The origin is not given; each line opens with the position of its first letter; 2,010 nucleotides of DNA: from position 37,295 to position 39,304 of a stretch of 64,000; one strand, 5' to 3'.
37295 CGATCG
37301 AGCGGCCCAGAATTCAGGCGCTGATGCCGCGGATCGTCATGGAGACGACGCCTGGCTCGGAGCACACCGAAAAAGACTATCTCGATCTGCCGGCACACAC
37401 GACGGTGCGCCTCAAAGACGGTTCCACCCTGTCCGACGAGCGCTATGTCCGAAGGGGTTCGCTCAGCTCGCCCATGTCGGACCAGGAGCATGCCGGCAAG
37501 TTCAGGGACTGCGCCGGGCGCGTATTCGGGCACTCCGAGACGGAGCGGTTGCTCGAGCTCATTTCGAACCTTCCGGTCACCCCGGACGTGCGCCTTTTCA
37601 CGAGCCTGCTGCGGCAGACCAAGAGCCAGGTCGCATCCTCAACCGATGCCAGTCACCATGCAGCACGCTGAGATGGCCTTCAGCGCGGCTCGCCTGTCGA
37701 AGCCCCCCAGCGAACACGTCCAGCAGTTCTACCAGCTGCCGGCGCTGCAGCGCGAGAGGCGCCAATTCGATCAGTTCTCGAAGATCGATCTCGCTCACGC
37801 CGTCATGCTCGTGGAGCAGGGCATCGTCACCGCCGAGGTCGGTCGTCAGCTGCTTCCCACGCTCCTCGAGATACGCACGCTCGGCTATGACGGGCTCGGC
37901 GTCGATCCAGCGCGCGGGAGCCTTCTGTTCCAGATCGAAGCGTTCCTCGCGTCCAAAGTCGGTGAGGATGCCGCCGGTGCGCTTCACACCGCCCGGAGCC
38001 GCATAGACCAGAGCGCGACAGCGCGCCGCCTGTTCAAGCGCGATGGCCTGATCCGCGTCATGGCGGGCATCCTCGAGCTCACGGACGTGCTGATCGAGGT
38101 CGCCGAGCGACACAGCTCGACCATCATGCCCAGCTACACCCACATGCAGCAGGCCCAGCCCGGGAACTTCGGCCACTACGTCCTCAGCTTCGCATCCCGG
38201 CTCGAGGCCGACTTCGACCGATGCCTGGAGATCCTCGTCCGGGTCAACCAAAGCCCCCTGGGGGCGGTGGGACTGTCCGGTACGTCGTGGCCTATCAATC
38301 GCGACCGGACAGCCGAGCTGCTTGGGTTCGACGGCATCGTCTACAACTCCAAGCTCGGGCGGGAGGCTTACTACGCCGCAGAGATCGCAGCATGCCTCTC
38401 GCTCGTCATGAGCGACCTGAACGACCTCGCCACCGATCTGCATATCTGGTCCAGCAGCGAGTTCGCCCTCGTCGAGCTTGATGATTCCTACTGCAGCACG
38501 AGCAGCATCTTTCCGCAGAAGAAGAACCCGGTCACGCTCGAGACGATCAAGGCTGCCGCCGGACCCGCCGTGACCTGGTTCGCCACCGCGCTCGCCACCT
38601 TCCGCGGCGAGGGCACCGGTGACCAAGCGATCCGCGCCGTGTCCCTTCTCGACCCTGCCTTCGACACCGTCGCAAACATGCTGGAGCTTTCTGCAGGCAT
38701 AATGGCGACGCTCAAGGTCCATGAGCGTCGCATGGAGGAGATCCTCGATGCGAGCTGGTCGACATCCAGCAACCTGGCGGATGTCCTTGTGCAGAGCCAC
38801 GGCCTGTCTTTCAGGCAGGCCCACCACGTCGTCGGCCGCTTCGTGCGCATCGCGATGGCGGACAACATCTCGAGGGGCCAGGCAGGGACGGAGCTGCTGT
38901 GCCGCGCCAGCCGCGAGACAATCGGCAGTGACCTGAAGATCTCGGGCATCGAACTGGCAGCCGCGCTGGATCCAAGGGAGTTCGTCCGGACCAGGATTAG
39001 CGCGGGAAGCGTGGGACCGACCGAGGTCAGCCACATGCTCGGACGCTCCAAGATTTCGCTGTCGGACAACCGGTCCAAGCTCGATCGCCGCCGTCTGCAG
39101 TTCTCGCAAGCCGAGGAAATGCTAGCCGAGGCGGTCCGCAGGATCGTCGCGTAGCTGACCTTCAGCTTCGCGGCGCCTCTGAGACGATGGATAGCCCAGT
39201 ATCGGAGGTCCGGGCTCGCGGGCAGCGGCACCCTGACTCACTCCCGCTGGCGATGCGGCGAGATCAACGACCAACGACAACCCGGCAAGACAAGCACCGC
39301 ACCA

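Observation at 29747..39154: LysR-controlled MFS-HyuA-HyuB-MmgE/PrpD-ASL-like lyase operon: candidate uncharacterised C-N bond catabolic pathway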

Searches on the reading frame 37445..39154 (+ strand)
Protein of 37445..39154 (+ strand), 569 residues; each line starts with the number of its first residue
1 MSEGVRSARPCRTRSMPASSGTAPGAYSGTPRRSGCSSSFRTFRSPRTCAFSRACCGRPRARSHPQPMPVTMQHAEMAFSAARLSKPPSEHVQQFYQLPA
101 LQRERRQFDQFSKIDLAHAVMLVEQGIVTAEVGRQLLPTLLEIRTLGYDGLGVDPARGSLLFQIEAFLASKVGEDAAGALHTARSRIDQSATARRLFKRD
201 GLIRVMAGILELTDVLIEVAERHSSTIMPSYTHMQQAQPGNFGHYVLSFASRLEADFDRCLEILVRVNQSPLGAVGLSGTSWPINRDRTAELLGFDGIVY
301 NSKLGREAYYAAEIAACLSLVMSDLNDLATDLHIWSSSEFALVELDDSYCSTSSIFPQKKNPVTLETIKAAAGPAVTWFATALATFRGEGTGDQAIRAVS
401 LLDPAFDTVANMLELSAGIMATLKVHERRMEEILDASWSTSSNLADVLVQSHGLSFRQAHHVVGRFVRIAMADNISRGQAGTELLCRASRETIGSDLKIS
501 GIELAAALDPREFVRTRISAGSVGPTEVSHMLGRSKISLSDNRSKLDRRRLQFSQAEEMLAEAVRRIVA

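Call 3: search_protein_families(library=pfam, proteins=[window:37445-39154:+])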
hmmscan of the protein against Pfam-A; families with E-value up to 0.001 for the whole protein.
window:37445-39154:+ (569 aa): 2 families
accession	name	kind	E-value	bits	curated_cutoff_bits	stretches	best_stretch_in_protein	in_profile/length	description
PF00206.25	Lyase_1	-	1.4e-35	123.6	27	1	165-373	88-308/312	Lyase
PF14698.11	ASL_C2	-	4.3e-11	43.5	27.3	1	439-514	2-68/69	Argininosuccinate lyase C-terminal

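Call 5: search_protein_families(library=ncbifam, proteins=[window:37445-39154:+], max_evalue=0.00001)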
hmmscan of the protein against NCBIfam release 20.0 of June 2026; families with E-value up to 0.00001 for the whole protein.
window:37445-39154:+ (569 aa): 14 families
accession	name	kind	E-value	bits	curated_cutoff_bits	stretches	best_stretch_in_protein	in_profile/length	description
TIGR00838.1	argH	equivalog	8.5e-96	321.7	279.5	1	83-537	5-452/455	argininosuccinate lyase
NF052535.1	CoM_syn_XcbC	exception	1.1e-86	291.6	575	1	82-566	10-492/495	2-phosphosulfolactate phosphatase XcbC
NF002563.0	PRK02186.1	subfamily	2.3e-71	241.2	625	1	82-568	413-885/890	argininosuccinate lyase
NF008964.0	PRK12308.1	equivalog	8.9e-60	202.7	657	1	163-497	87-421/624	argininosuccinate lyase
NF005218.0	PRK06705.1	equivalog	3.2e-58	197.7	883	1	101-567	32-499/502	argininosuccinate lyase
TIGR00928.1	purB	equivalog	9.2e-18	64.2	326.2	1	166-479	78-391/436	adenylosuccinate lyase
NF005000.0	PRK06389.1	equivalog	4.9e-16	58.9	388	1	116-377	40-294/434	argininosuccinate lyase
TIGR02426.1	protocat_pcaB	equivalog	1.1e-15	57.4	355.75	1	163-386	76-299/338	3-carboxy-cis,cis-muconate cycloisomerase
NF006554.0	PRK09053.1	equivalog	2.6e-15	56.2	595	1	175-474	98-402/453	3-carboxy-cis,cis-muconate cycloisomerase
NF006500.1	PRK08937.2-4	subfamily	2.4e-12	46.4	626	1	157-437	78-363/448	adenylosuccinate lyase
NF006764.0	PRK09285.1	equivalog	3.5e-09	35.6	446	1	176-377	113-319/456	adenylosuccinate lyase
NF004631.0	PRK05975.1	equivalog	6.6e-08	31.9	371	1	167-370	89-290/352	3-carboxy-cis,cis-muconate cycloisomerase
NF052536.2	CoM_syn_XcbD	exception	6.6e-07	28.4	600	1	200-473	121-399/443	3-sulfopropionylcysteine synthase XcbD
NF052556.1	NtrsucLyaStm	equivalog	4.6e-06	25.8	650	0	312-468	256-415/466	nitrosuccinate lyase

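Call 10: find_homologous_proteins(query=window:37658-39154:+, max_evalue=1e-30)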
Query window:37658-39154:+ (498 aa): 4408 proteins with E <= 1e-30 among 8000 candidates; the best 120 are listed.
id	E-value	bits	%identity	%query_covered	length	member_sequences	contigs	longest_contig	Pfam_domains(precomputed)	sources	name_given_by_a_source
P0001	0.0e+0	1082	100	100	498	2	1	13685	PF14698.12,PF00206.26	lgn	-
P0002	2.3e-234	796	73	100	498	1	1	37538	PF14698.12,PF00206.26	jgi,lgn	jgi:argininosuccinate lyase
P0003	2.4e-233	793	75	96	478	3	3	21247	PF14698.12,PF00206.26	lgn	-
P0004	1.3e-227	774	71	100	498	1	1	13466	PF14698.12,PF00206.26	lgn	-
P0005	2.1e-227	773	70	100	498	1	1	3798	PF14698.12,PF00206.26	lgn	-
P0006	6.2e-223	759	69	100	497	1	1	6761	PF14698.12,PF00206.26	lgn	-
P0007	2.1e-222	757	70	100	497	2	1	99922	PF14698.12,PF00206.26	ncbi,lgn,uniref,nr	ncbi:argininosuccinate lyase [Agrobacterium vitis]|uniref:argininosuccinate lyase n=1 Tax=Agrobacter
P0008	4.1e-222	756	69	100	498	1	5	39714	PF14698.12,PF00206.26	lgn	-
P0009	5.5e-222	755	69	100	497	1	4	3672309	PF14698.12,PF00206.26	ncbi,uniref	ncbi:argininosuccinate lyase [Agrobacterium vitis]|uniref:argininosuccinate lyase n=1 Tax=Agrobacter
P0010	3.9e-220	749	68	100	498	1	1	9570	PF14698.12,PF00206.26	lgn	-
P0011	3.5e-219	746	69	100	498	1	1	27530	PF14698.12,PF00206.26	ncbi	-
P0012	9.8e-214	728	66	100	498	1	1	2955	PF14698.12,PF00206.26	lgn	-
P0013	7.1e-189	646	60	99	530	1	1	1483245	PF14698.12,PF00206.26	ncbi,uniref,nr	ncbi:argininosuccinate lyase [Kwoniella shivajii]|uniref:Arginosuccinase n=1 Tax=Kwoniella shivajii 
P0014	1.1e-186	639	59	100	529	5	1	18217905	PF14698.12,PF00206.26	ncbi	ncbi:argininosuccinate lyase [Kwoniella sp. B9012]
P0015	5.8e-185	633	60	99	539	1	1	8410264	PF14698.12,PF00206.26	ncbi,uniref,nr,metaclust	ncbi:argininosuccinate lyase [Kwoniella bestiolae CBS 10118]|uniref:Arginosuccinase n=1 Tax=Kwoniell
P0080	2.2e-166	572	54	99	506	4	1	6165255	PF14698.12,PF00206.26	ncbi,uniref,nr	ncbi:argininosuccinate lyase [Pigmentiphaga aceris]|uniref:Argininosuccinate lyase n=1 Tax=Pigmentip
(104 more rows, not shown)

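Call 11: find_encoding_contigs(protein=P0009, flank=10000, max_places=3)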
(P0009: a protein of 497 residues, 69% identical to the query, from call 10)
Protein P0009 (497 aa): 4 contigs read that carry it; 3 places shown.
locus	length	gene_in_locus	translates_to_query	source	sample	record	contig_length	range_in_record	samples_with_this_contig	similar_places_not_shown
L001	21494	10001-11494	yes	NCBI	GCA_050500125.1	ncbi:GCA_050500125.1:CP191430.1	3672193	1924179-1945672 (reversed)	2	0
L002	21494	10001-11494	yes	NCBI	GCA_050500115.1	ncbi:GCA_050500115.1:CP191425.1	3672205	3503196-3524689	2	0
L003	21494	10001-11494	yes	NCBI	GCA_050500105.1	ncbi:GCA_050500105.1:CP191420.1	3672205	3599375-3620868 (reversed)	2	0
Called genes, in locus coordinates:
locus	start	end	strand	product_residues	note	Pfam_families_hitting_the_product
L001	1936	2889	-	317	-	PF19300:BPD_transp_1_N, PF00528:BPD_transp_1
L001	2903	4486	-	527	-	PF00496:SBP_bac_5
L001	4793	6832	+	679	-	PF05378:Hydant_A_N, PF01968:Hydantoinase_A, PF19278:Hydant_A_C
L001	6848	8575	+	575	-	PF02538:Hydantoinase_B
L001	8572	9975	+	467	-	PF03972:MmgE_PrpD_N, PF19305:MmgE_PrpD_C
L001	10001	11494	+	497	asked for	PF00206:Lyase_1, PF14698:ASL_C2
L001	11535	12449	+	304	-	PF00126:HTH_1, PF03466:LysR_substrate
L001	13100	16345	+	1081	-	PF00176:SNF2-rel_dom, PF00270:DEAD (faint), PF04851:ResIII (weak), PF00271:Helicase_C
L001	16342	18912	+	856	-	PF00270:DEAD, PF00271:Helicase_C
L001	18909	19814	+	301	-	PF28110:DpdG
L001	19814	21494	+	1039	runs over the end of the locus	PF13401:AAA_22 (weak)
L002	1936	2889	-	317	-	PF19300:BPD_transp_1_N, PF00528:BPD_transp_1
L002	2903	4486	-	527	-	PF00496:SBP_bac_5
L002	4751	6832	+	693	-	PF05378:Hydant_A_N, PF01968:Hydantoinase_A, PF19278:Hydant_A_C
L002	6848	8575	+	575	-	PF02538:Hydantoinase_B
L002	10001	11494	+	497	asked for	PF00206:Lyase_1, PF14698:ASL_C2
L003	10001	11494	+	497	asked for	PF00206:Lyase_1, PF14698:ASL_C2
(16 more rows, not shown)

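Call 12: find_encoding_contigs(protein=P0080, flank=10000, max_places=2)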
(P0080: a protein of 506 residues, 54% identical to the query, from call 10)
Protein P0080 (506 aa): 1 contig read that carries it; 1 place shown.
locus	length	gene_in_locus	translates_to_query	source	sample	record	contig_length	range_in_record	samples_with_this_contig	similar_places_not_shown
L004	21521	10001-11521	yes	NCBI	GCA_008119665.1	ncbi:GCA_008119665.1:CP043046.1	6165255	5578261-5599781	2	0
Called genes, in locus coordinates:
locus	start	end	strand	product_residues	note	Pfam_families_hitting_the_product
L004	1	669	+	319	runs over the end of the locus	PF03547:Mem_trans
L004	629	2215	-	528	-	PF00392:GntR, PF00155:Aminotran_1_2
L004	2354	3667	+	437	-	PF00202:Aminotran_3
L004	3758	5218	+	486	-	PF00171:Aldedh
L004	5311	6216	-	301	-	PF00126:HTH_1, PF03466:LysR_substrate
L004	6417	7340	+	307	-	PF19300:BPD_transp_1_N, PF00528:BPD_transp_1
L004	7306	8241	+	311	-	PF00528:BPD_transp_1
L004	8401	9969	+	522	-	PF00496:SBP_bac_5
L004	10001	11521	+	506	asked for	PF00206:Lyase_1, PF14698:ASL_C2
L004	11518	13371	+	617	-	PF00005:ABC_tran, PF13191:AAA_16 (faint), PF13304:AAA_21 (faint), PF13401:AAA_22 (faint), PF08352:oligo_HPY (weak), PF00005:ABC_tran, PF02463:SMC_N (weak), PF08352:oligo_HPY, +1 more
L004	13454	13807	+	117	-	PF12643:MazG-like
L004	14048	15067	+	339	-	PF00850:Hist_deacetyl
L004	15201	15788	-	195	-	PF12464:Mac, PF00132:Hexapep, PF14602:Hexapep_2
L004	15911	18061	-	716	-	PF07715:Plug, PF00593:TonB_dep_Rec_b-barrel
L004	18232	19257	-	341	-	PF16881:LIAS_N (weak), PF04055:Radical_SAM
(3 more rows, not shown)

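Call 13: find_encoding_contigs(protein=P0002, flank=10000, max_places=2)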
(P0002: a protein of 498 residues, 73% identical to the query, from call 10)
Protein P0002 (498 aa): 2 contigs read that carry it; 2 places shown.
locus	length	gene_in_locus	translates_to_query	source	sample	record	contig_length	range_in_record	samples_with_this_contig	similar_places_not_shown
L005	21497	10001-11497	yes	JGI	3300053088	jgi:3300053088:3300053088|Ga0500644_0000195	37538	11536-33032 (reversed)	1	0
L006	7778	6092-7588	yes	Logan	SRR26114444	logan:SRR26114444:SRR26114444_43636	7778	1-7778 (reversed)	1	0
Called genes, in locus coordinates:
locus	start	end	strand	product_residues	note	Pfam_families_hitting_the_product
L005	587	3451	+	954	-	PF07715:Plug, PF00593:TonB_dep_Rec_b-barrel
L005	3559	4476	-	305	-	PF00126:HTH_1, PF03466:LysR_substrate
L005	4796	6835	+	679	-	PF05378:Hydant_A_N, PF01968:Hydantoinase_A, PF19278:Hydant_A_C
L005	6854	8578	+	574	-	PF02538:Hydantoinase_B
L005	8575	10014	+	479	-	PF03972:MmgE_PrpD_N, PF19305:MmgE_PrpD_C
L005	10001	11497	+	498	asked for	PF00206:Lyase_1, PF14698:ASL_C2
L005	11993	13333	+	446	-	PF07690:MFS_1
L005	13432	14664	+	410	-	PF02812:ELFV_dehydrog_N, PF00208:ELFV_dehydrog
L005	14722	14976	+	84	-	PF13551:HTH_29 (faint), PF00196:GerE, PF04545:Sigma70_r4 (weak), PF08281:Sigma70_r4_2, PF13384:HTH_23 (weak), PF13518:HTH_28 (weak)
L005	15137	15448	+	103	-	PF00196:GerE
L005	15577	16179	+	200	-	PF01464:SLT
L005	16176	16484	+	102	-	PF04956:TrbC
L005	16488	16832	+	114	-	PF05101:VirB3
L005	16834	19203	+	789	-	PF27097:VirB4_TrbE_N, PF03135:CagE_TrbE_VirB, PF12846:AAA_10 (faint), PF19044:P-loop_TraG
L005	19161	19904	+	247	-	PF07996:T4SS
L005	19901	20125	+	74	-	-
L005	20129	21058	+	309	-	PF04610:TrbL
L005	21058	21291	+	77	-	-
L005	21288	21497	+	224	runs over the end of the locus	PF04335:VirB8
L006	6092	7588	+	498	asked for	PF00206:Lyase_1, PF14698:ASL_C2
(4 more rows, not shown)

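Call 14: search_solved_structures(query=window:37658-39154:+, max_evalue=1e-10)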
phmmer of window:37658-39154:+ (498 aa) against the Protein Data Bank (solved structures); distinct sequences matched with E-value up to 1e-10: 22.
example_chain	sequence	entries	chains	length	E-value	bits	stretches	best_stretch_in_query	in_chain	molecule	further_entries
6rx8_A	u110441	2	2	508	2.7e-73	250.5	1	21-497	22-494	Argininosuccinate lyase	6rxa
6g3d_A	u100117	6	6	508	9.9e-73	248.6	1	21-497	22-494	Argininosuccinate lyase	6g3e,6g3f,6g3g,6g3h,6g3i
2e9f_A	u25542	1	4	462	4.7e-54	187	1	46-401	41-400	Argininosuccinate lyase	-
6iem_A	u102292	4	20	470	1e-50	176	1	45-409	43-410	Argininosuccinate lyase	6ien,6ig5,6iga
9ggi_A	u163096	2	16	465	7e-48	166.7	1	12-402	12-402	Argininosuccinate lyase, chloroplastic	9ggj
1aos_A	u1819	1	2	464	5.6e-47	163.7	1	102-411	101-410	ARGININOSUCCINATE LYASE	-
1tj7_A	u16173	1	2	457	2e-46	161.9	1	20-399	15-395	Argininosuccinate lyase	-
1k62_A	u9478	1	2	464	2e-46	161.9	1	102-411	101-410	Argininosuccinate Lyase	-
1hy1_A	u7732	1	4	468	4.6e-46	160.7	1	45-414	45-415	DELTA CRYSTALLIN II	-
1k7w_A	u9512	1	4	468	1.3e-45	159.3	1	45-413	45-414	delta 2 crystallin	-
1tju_A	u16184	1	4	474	1.7e-45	158.8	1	45-414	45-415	Delta crystallin II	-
1tjv_A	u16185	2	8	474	3.2e-45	157.9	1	45-414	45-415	Delta crystallin II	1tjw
1u15_A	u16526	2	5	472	3.4e-45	157.9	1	43-406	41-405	Delta crystallin I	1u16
1xwo_A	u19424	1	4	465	3.5e-45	157.8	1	31-406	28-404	Delta crystallin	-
1hy0_A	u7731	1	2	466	5.9e-45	157.1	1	31-406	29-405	DELTA CRYSTALLIN I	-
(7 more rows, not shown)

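Call 18: search_solved_structures(query=window:37658-39154:+, max_evalue=1e-60, show_alignments=2)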
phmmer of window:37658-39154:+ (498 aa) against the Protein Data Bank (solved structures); distinct sequences matched with E-value up to 1e-60: 2.
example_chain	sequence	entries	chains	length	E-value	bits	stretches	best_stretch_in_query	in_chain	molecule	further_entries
6rx8_A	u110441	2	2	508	2.7e-73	250.5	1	21-497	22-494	Argininosuccinate lyase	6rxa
6g3d_A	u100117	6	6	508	9.9e-73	248.6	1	21-497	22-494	Argininosuccinate lyase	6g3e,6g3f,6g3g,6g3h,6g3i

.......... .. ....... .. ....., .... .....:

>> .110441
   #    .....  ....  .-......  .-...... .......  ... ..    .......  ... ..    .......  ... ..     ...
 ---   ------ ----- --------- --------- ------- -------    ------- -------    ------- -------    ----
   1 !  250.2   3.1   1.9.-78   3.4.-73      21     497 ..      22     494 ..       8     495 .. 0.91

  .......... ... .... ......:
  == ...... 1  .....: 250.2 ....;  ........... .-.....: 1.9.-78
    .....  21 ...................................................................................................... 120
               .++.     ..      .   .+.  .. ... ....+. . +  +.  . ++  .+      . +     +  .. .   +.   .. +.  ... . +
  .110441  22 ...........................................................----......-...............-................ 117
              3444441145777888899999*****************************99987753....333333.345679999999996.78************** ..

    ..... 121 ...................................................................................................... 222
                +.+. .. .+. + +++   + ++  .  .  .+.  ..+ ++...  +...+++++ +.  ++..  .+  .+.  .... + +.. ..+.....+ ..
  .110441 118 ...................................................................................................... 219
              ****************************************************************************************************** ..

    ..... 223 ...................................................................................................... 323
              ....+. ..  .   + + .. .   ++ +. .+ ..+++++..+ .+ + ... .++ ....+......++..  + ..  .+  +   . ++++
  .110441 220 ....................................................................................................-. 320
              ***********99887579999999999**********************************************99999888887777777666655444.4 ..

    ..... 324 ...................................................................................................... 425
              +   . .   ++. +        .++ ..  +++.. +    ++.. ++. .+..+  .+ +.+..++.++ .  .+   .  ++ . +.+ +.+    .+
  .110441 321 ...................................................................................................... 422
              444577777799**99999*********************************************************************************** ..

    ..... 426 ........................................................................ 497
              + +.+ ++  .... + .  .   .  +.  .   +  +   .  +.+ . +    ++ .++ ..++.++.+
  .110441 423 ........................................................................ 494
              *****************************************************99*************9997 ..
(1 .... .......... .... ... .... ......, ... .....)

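Call 24: find_related_loci(query=A1, collection=genome_contigs, flank=10000)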
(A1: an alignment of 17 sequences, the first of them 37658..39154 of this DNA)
Query A1 (498 aa) in genome_contigs; peptide patterns used: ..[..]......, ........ (x = any residue, [..] = any of these).
600 stretches matched a pattern (row limit reached: there are more); 597 encode a relative of the query (tblastn E <= 1e-3); the best 80 are kept; 80 distinct loci.
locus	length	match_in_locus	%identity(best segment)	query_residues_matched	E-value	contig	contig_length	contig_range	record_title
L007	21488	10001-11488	55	2-497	2e-175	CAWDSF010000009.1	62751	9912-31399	MAG: uncultured beta proteobacterium isolate MFD00392.bin.2.342 genome assembly, contig: contig_22499, whole genome shot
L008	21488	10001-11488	54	2-497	4e-170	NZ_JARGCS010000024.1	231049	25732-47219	Pseudomonas entomophila strain WZ006 contig:24, whole genome shotgun sequence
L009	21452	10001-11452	53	5-486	1e-166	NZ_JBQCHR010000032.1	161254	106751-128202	MAG: Trinickia sp. isolate bin726 k141_1111622, whole genome shotgun sequence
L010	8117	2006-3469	55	11-498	9e-156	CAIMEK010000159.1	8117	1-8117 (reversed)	MAG: uncultured Acetobacteraceae bacterium isolate AlinenLipids_bin-9626 genome assembly, contig: bin-9626:159/966, whol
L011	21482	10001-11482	46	3-496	4e-142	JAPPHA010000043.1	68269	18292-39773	MAG: Paracoccaceae bacterium isolate RHO1_bin_6 NODE_929_length_68269_cov_40.734673, whole genome shotgun sequence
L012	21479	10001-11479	54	5-497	5e-167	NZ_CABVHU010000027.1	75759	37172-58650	Pseudomonas fluorescens isolate PS833, whole genome shotgun sequence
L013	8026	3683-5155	37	9-497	3e-96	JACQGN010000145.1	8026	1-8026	MAG: Betaproteobacteria bacterium isolate NC_groundwater_1074_Ag_S2p5_64_289 S_2p5_S6_coassembly_k141_1906028, whole gen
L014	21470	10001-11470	35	12-496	8e-94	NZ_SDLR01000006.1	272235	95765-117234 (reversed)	Ammoniphilus sp. YIM 78166 Scaffold6, whole genome shotgun sequence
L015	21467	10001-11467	36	13-496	3e-82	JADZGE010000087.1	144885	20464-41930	MAG: Burkholderiales bacterium isolate SJ92 c_000001035522, whole genome shotgun sequence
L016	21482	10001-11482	34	10-498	3e-81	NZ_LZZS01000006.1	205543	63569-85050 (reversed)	Achromobacter sp. UMC46 AC46_contig000006, whole genome shotgun sequence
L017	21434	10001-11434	36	21-493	5e-79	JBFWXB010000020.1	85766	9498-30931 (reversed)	MAG: Variibacter sp. isolate CA_2019_TPBS_130 NODE_2210_length_85766_cov_7.361191_TPBS, whole genome shotgun sequence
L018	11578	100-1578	34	10-497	3e-78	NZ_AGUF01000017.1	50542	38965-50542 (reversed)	Achromobacter arsenitoxydans SY8 Contig00018, whole genome shotgun sequence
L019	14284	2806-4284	34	12-498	2e-76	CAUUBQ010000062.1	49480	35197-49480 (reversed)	MAG TPA_asm: uncultured Cupriavidus sp. isolate SRR17738104_bin.8_MetaWRAP_v1.3_MAG genome assembly, contig: ERZ14211620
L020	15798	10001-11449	34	12-489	9e-77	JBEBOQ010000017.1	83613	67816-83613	MAG: Achromobacter xylosoxidans isolate T1.bin.48 NODE_751_length_83613_cov_129.270950, whole genome shotgun sequence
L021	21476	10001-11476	34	12-498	1e-75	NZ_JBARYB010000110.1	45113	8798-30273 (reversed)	MAG: Achromobacter sp. isolate MFD12220_ilm_asm_bin14 k127_70979, whole genome shotgun sequence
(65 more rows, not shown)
